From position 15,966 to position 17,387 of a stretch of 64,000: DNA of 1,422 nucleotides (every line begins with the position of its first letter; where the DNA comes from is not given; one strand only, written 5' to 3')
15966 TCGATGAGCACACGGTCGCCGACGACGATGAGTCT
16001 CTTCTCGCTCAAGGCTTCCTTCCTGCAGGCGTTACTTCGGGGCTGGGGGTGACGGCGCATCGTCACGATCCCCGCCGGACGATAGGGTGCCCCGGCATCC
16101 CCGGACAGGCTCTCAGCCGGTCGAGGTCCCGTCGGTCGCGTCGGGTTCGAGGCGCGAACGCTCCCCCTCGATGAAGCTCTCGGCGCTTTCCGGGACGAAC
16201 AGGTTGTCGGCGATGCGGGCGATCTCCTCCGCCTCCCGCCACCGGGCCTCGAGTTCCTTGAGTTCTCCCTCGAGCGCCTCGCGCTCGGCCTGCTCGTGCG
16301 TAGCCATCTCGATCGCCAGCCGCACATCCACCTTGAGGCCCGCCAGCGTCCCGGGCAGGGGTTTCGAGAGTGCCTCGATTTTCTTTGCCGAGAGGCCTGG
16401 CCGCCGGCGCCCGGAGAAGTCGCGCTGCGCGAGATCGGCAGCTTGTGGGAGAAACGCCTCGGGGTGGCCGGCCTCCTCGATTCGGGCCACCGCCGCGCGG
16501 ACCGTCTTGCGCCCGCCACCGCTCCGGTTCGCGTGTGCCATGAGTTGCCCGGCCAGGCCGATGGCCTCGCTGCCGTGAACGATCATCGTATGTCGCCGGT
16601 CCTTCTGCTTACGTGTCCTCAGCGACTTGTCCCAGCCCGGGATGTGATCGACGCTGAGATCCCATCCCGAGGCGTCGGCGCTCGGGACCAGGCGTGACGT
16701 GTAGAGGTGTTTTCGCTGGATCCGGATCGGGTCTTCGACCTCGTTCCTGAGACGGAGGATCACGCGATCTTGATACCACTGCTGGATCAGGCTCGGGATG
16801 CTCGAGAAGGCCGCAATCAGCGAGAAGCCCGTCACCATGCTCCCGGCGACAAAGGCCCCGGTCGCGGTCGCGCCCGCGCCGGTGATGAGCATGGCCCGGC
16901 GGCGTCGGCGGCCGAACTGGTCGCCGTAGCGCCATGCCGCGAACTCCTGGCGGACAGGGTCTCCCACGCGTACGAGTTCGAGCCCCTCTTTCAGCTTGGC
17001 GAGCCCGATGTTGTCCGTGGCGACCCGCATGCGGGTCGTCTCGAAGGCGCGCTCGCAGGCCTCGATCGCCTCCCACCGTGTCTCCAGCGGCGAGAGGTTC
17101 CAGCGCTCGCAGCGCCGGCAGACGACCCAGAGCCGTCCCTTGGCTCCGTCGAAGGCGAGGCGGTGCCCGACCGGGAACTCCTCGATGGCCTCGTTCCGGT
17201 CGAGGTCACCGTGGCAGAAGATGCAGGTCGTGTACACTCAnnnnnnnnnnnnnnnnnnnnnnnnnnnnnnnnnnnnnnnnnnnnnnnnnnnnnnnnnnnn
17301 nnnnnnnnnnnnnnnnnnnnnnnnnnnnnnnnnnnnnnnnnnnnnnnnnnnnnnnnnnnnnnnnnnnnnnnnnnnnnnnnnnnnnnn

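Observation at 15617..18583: Operon of two tandem paralogous zinc-ribbon membrane proteins plus a GroES-like protein, divergent from PadR with a palindromic operator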

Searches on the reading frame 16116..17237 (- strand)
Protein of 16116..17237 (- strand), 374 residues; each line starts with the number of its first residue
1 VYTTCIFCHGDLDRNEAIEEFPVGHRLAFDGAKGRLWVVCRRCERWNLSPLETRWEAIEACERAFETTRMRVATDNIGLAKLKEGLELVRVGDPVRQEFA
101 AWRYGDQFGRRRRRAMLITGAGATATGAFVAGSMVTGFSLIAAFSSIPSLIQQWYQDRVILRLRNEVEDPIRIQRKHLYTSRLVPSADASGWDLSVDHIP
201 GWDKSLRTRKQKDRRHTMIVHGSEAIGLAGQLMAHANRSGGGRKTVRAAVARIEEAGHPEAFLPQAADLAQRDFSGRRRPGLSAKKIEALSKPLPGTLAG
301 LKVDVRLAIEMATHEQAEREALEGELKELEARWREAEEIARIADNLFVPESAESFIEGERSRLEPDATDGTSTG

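Call 6: search_protein_families(library=pfam, proteins=[window:16116-17237:-], max_evalue=1)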
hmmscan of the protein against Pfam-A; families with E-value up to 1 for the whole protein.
window:16116-17237:- (374 aa): 1 family
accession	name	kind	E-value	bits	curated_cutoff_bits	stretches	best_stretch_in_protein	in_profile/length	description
PF06303.17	MatP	-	0.14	13.1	27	0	144-179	46-81/84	MatP N-terminal domain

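Call 7: search_protein_families(library=ncbifam, proteins=[window:16116-17237:-], max_evalue=1)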
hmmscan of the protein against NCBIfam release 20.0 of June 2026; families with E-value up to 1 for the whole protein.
window:16116-17237:- (374 aa): 0 families

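Call 8: find_homologous_proteins(query=window:16116-17237:-, max_evalue=0.001)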
Query window:16116-17237:- (374 aa): 7995 proteins with E <= 0.001 among 8000 candidates; the best 120 are listed.
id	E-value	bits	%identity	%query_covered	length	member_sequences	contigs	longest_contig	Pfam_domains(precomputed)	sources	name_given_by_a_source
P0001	2.4e-235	799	95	100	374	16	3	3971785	-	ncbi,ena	-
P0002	3.2e-203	693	83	100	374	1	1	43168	-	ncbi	-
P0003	3.0e-201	686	83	100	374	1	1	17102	-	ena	-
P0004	1.2e-200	684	82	100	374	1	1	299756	-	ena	-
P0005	1.6e-200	684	82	100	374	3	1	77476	-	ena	-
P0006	6.4e-200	682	82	100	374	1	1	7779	-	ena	-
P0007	2.2e-197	674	82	97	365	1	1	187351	-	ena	-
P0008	4.8e-196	669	80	100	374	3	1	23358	-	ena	-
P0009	3.1e-195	667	81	100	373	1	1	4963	-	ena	-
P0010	1.0e-194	665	79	100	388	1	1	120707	-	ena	-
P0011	1.0e-194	665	83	97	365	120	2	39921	-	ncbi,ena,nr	ncbi:MAG: hypothetical protein F4Z72_05555 [Gemmatimonadales bacterium]|nr:hypothetical protein [Can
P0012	2.4e-194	664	80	100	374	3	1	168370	-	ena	-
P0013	1.7e-193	661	80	100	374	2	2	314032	-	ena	-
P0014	3.9e-193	660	78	100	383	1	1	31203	-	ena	-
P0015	5.6e-193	659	79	100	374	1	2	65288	-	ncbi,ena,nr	ncbi:MAG: hypothetical protein OXN92_01170 [Gammaproteobacteria bacterium]|nr:hypothetical protein [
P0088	1.6e-120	421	58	96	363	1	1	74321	-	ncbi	ncbi:MAG: hypothetical protein ACE5HQ_03975 [Gemmatimonadota bacterium]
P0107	2.9e-114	400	54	98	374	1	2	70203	-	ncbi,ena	-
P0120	2.5e-113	397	54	97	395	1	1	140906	-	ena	-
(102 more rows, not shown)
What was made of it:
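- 16113..17237 (-): Paralog B (374 aa, GTG start immediately after the stop of A; TGAGTG junction). This is the copy modelled by AlphaFold2. Best database hit is 95% identical (P0001, call 8).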

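Call 9: search_solved_structures(query=window:16116-17237:-, max_evalue=10)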
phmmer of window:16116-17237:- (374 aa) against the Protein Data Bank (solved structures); distinct sequences matched with E-value up to 10: 1.
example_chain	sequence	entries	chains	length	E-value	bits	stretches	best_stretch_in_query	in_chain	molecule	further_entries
8g3h_A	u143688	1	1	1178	0.049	16.1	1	27-143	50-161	Methionine synthase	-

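Call 13: find_related_loci(query=A1, collection=genome_contigs, flank=6000)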
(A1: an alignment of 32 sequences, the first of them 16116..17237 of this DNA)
Query A1 (374 aa) in genome_contigs; peptide patterns used: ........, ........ (x = any residue, [..] = any of these).
599 stretches matched a pattern (row limit reached: there are more); 576 encode a relative of the query (tblastn E <= 1e-3); the best 80 are kept; 79 distinct loci.
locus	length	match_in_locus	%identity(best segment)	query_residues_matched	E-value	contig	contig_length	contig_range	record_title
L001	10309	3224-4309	83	1-362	0e+0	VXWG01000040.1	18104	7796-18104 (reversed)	MAG: Candidatus Palauibacter irciniicola isolate SB0668_bin_12 NODE_1433_length_18104_cov_19.302731, whole genome shotgu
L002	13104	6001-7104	79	1-369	0e+0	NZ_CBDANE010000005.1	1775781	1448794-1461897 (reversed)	MAG: Candidatus Palauibacter sp. isolate 86f7a3db-c590-4dc5-8cab-a69d54639cc7 contig_5, whole genome shotgun sequence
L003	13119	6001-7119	80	1-373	0e+0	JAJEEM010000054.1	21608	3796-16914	MAG: Gemmatimonadetes bacterium isolate p16x34bins.34 k141_306826, whole genome shotgun sequence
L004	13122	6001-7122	80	1-374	0e+0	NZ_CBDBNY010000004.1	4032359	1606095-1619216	MAG: Candidatus Palauibacter sp. isolate 9c20def5-05d6-4f68-ae38-90b01f08d4a3 contig_3, whole genome shotgun sequence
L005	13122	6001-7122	78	1-374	0e+0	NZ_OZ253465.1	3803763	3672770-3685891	MAG: Candidatus Palauibacter sp. isolate 5c81fbdf-9277-4adf-92a3-ac9ea19f79ba chromosome 1, complete sequence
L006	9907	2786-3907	79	1-374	0e+0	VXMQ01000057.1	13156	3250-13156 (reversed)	MAG: Candidatus Palauibacter denitrificans isolate SB0661_bin_40 NODE_3306_length_13156_cov_49.074574, whole genome shot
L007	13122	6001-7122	79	1-374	0e+0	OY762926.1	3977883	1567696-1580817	MAG: Gemmatimonadota bacterium isolate 6e3ee631-f785-49ea-85f7-2f24cfa146af genome assembly, chromosome: 1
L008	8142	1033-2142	79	1-370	0e+0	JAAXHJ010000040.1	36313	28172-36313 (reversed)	MAG: Candidatus Palauibacter poriticola isolate Plut_88886 unfiltered_Plut_88886_genomic_contig_682307, whole genome sho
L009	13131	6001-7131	79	1-373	0e+0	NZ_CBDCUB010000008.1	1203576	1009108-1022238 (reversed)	MAG: Candidatus Palauibacter sp. isolate cc05a73e-5b7f-4338-bfa9-6e459683daed contig_8, whole genome shotgun sequence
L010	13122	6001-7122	79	1-374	0e+0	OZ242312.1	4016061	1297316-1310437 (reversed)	MAG: Gemmatimonadota bacterium isolate 199b9089-fb52-4512-a5e9-bc908b5c825e genome assembly, chromosome: 1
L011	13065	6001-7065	63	1-360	4e-145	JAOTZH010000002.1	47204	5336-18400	MAG: Gemmatimonadota bacterium isolate 21_Jan_SF_Bin74 21_Jan_SF_Bin74_scaffold_336_c1, whole genome shotgun sequence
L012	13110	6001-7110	60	1-369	2e-135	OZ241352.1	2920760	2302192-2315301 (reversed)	MAG: Gemmatimonadota bacterium isolate dc58fd7c-aa0d-4ee8-a4fe-3e4ec7ac50bb genome assembly, chromosome: 1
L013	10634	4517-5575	57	1-363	5e-126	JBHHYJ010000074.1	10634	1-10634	MAG: Gemmatimonadota bacterium isolate Maj_2_bin.59 NODE_3531_length_10634_cov_17.479724, whole genome shotgun sequence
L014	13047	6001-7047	57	1-360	1e-125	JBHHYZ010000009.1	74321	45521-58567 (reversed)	MAG: Gemmatimonadota bacterium isolate Maj_2_bin.21 NODE_75_length_74321_cov_9.314208, whole genome shotgun sequence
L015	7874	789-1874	56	1-363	4e-119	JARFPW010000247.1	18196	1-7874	MAG: Gemmatimonadota bacterium isolate MAG_Ve_Sed_08 k141_5090382, whole genome shotgun sequence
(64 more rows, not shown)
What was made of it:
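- The 79 loci returned all come from Gemmatimonadota or unnamed MAGs (call 13).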

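Call 15: predict_structure(alignment_id=A1)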
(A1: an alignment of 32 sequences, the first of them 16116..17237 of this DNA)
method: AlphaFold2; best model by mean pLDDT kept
length: 374 residues; sequences in the alignment: 32
mean_pLDDT: 67.3   pTM: 0.56
mean pLDDT of the five models: 67.3, 66.3, 64.5, 63.8, 63.6
residues with pLDDT >= 90: 82; 70-90: 112; 50-70: 69; < 50: 111
segments of 3 or more residues with pLDDT < 50: 13-37, 44-48, 51-55, 61-107, 120-130, 136-138, 369-374
pLDDT, mean of each block of 10 residues (from residue 1): 53 36 38 44 50 49 43 39 41 35 44 49 43 48 67 87 89 93 91 94 66 84 90 87 84 87 95 79 75 90 94 84 77 85 67 67 58 44
secondary structure, 60 per line:
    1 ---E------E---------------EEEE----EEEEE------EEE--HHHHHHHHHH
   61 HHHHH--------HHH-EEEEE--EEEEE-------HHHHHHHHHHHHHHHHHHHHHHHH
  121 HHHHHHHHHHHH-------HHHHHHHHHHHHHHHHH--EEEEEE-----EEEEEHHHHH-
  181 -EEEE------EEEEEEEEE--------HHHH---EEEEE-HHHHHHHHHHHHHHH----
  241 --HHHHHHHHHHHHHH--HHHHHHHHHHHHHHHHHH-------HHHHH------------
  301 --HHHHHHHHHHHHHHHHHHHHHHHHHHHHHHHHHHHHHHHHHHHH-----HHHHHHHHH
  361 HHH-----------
elements in order: E27-30 E35-39 E46-48 H51-65 E78-82 E85-89 H97-132 H140-156 E159-164 E170-174 H175-179 E182-185 E192-200 H209-212 E216-220 H222-236 H243-256 H259-276 H284-288 H303-346 H352-363

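Call 16: search_protein_representatives(alignment_id=A1)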
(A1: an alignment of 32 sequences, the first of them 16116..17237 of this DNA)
Query: 32 sequences, 370 profile positions. Proteins with E-value up to 0.001 (for the whole library): 2659; up to 1e-10: 2115; up to 1e-30: 1091. The best 150 are listed.
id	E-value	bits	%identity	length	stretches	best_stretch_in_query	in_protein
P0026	6.4e-181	617.5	-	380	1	1-364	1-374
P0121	3.0e-123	427.8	-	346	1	1-361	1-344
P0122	1.1e-120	419.3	-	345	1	1-359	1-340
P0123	1.8e-118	412.0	-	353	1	1-353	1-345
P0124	3.9e-117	407.6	-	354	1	1-360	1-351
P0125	1.1e-114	399.6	-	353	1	1-359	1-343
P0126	2.6e-114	398.3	-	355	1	1-354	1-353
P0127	2.6e-114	398.3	-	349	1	1-356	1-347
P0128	8.9e-114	396.6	-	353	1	1-361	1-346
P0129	9.6e-114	396.5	-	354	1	1-354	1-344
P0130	2.1e-113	395.3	-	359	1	1-362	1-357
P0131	2.3e-113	395.2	-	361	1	1-346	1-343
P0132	7.4e-113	393.5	-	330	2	1-270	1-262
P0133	8.2e-113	393.4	-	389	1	1-360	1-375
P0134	1.5e-112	392.5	-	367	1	1-362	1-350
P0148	1.9e-107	375.8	-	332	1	1-342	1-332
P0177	7.4e-101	354.1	-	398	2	1-260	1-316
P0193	1.5e-98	346.5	-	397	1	1-358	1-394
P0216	4.0e-96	338.5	-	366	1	18-363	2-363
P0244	6.2e-94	331.3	-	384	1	1-359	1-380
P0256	3.3e-93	328.9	-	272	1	1-266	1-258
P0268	3.4e-92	325.6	-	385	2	1-142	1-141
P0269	3.5e-92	325.5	-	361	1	1-358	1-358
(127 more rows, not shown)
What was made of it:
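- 2,659 representatives at 50% identity with E<=0.001, all about 330-400 aa (call 16).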

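Call 26: search_solved_structures(query=A2, max_evalue=10, show_alignments=2)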
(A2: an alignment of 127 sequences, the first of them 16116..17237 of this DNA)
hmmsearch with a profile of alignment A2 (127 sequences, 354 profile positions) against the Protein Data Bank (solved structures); distinct sequences matched with E-value up to 10: 6.
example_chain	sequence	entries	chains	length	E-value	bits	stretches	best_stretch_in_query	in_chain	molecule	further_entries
7bqr_A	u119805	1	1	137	0.028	17.2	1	204-287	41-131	Mussoc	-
9bh5_CW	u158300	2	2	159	0.23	14.2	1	166-285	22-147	Large ribosomal subunit protein eL24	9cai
6sjl_A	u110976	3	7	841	0.85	12.3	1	156-290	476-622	Putative type VI secretion protein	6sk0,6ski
5ddt_A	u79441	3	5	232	1.2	11.8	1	208-310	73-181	2-C-methyl-D-erythritol 4-phosphate cytidylyltransferase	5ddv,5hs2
9fzy_F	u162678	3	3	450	2.1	11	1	85-134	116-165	Corrinoid iron-sulfur protein large subunit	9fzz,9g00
4f01_A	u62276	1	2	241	2.4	10.8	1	134-328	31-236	Chaperone protein DnaK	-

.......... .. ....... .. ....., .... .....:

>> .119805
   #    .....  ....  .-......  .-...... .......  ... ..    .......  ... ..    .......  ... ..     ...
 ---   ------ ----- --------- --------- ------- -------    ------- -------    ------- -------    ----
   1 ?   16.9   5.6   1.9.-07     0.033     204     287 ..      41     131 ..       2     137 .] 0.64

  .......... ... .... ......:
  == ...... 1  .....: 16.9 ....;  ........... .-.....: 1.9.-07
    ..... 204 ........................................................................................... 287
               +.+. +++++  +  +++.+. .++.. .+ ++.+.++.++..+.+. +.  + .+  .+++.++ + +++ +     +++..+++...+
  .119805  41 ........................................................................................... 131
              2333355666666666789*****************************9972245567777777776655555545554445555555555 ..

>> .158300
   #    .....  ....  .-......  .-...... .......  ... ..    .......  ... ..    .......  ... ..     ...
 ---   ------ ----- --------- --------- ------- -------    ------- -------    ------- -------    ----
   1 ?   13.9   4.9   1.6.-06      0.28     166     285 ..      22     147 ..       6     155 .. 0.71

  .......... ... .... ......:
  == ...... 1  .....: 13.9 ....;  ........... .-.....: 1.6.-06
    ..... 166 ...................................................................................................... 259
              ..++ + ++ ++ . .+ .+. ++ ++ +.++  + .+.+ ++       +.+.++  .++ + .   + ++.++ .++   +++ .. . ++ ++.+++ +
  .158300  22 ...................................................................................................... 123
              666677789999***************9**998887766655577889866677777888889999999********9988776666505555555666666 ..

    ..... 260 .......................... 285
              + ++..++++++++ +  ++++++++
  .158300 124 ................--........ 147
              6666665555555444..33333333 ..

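Call 31: predict_structure(alignment_id=A2)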
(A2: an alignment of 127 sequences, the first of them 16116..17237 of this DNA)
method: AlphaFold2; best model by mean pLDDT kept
length: 374 residues; sequences in the alignment: 127
mean_pLDDT: 90.7   pTM: 0.82
mean pLDDT of the five models: 90.7, 89.7, 89.0, 88.5, 88.1
residues with pLDDT >= 90: 269; 70-90: 78; 50-70: 27; < 50: 0
segments of 3 or more residues with pLDDT < 50: none
pLDDT, mean of each block of 10 residues (from residue 1): 91 97 97 95 94 90 92 89 96 79 84 95 89 75 86 95 97 97 97 97 77 85 96 97 94 94 98 84 87 96 98 92 91 92 86 92 76 61
secondary structure, 60 per line:
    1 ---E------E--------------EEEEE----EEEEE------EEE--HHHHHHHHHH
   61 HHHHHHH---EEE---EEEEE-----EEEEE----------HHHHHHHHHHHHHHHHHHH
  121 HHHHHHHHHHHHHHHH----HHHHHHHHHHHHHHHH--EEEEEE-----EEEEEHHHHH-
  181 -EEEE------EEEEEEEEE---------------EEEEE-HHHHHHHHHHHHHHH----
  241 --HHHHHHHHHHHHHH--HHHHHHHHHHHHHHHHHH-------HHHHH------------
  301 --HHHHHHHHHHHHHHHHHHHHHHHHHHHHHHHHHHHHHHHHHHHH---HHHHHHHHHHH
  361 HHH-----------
elements in order: E26-30 E35-39 E46-48 H51-67 E71-73 E77-81 E87-91 H102-136 H141-156 E159-164 E170-174 H175-179 E182-185 E192-200 E216-220 H222-236 H243-256 H259-276 H284-288 H303-346 H350-363
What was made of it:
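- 16113..17237 (-): AF2 pLDDT 90.7, pTM 0.82 (call 31).
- AF2 pLDDT 90.7 and pTM 0.82, with a secondary-structure map (call 31). AF2 models a helix-turn-helix, and pTM 0.82 implies the domains pack together (call 31).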

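Call 35: fold_search(model_id=the predicted structure, library=pdb)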
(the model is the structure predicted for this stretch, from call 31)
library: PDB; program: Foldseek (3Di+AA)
matches with E <= 10: 198; with E <= 0.001: 0
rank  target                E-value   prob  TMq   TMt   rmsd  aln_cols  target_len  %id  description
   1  1u00_A                9.4e-02  0.11  0.09  0.13  20.1       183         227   16  HscA substrate binding domain complexed with the IscU recognition peptide ELPPVKIHC (released 2004-10-05)
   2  3o5x                  2.9e-01  0.06  0.08  0.11  17.1       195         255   11  Crystal structure of the oncogenic tyrosine phosphatase SHP2 complexed with a salicylic acid-based small molecule inhibi (released 2010-08-11)
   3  7qiw_r                3.2e-01  0.12  0.12  0.25  16.5       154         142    7  Specific features and methylation sites of a plant ribosome. 60S ribosomal subunit. (released 2022-07-13)
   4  3mow                  3.2e-01  0.06  0.09  0.12  16.6       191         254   10  Crystal structure of SHP2 in complex with a tautomycetin analog TTN D-1 (released 2011-05-04)
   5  8twj                  5.5e-01  0.06  0.14  0.14  15.2       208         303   11  AvrB_R266A bound with UDP (released 2024-02-28)
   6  7oyc_r1               8.1e-01  0.08  0.11  0.24  14.2       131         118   14  Cryo-EM structure of the Xenopus egg 80S ribosome (released 2022-07-20)
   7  4dm0_A                9.6e-01  0.03  0.09  0.07  22.8       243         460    9  TN5 transposase: 20MER OUTSIDE END 2 MN complex (released 2012-02-22)
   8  2b5u_A                1.1e+00  0.20  0.17  0.14  17.3       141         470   18  Crystal Structure Of Colicin E3 V206C Mutant In Complex With Its Immunity Protein (released 2006-11-07)
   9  1muh_A                1.1e+00  0.02  0.09  0.07  20.9       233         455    8  CRYSTAL STRUCTURE OF TN5 TRANSPOSASE COMPLEXED WITH TRANSPOSON END DNA (released 2002-09-27)
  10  8q87_Br               1.2e+00  0.07  0.12  0.24  14.2       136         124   10  Structure of the G. gallus 80S rotated ribosome in complex with eEF2 and SERBP1 (released 2024-08-28)
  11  9yg2_B                1.2e+00  0.03  0.10  0.11  16.9       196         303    9  Targeting PTPN22 at non-orthosteric binding sites - a fragment approach (released 2026-01-28)
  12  1eif                  1.3e+00  0.33  0.10  0.25   4.5        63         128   13  EUKARYOTIC TRANSLATION INITIATION FACTOR 5A FROM METHANOCOCCUS JANNASCHII (released 1998-10-14)
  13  1wfz_MODEL_1_A        1.3e+00  0.04  0.10  0.18  12.8       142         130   13  Solution structure of Iron-sulfur cluster protein U (IscU) (released 2004-11-27)
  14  8eug_3                1.3e+00  0.04  0.10  0.21  14.0       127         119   10  Ytm1 associated nascent 60S ribosome State 3 (released 2022-11-30)
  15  3ecp_A                1.3e+00  0.02  0.08  0.07  21.9       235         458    7  Crystal Structure Of Tn5 Transposase Complexed With 5' Phosphorylated Transposon End DNA (released 2008-10-21)
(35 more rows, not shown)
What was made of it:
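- On Hsp70 substrate-binding domain: Foldseek E=0.09 with TM-score 0.09-0.13 (call 35). hmmsearch E=2.4 (call 26).
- There were weak Hsp70 substrate-binding-domain hits (Foldseek 1u00_A E=0.09, call 35; hmmsearch 4f01 E=2.4, call 26).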

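Call 39: search_protein_families(library=pfam, alignment_id=A2, max_evalue=1)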
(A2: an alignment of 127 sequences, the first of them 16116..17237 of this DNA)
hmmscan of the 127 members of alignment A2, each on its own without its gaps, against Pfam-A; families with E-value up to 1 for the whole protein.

A. member 1, window:16116-17237:- (374 aa): 1 family
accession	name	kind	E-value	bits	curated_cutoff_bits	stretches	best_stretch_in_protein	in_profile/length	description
PF06303.17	MatP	-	0.14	13.1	27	0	144-179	46-81/84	MatP N-terminal domain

B. families by the number of members that match (of 127 scanned): 61 families (the first 25 are shown)
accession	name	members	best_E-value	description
PF04158.19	Sof1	10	0.02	Sof1-like domain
PF11239.13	DUF3040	10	0.077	Protein of unknown function (DUF3040)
PF07690.21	MFS_1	6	0.0067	Major Facilitator Superfamily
PF08122.17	NDUF_B12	6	0.03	NADH-ubiquinone oxidoreductase B12 subunit family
PF21971.1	LINC-PINT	5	0.17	Transcriptional regulator PINT87aa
PF19474.4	DUF6011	3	0.018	Family of unknown function (DUF6011)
PF10399.14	UCR_Fe-S_N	3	0.038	Ubiquitinol-cytochrome C reductase Fe-S subunit TAT signal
PF06303.17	MatP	2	0.077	MatP N-terminal domain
PF06754.17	PhnG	1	0.0048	Phosphonate metabolism protein PhnG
PF16572.11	HlyD_D4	1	0.0051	Long alpha hairpin domain of cation efflux system protein, CusB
PF20695.2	UbiD_N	1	0.0064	3-octaprenyl-4-hydroxybenzoate carboxy-lyase N-terminal domain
PF17173.10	DUF5129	1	0.0097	Domain of unknown function (DUF5129)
PF19764.4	DUF6251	1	0.018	Family of unknown function (DUF6251)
PF04028.18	DUF374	1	0.021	Domain of unknown function (DUF374)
PF19744.4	DUF6232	1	0.021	Family of unknown function (DUF6232)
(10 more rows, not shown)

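Call 40: search_protein_families(library=padloc, proteins=[window:16116-17237:-], max_evalue=1)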
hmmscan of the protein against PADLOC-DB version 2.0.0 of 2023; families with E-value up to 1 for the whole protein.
window:16116-17237:- (374 aa): 0 families
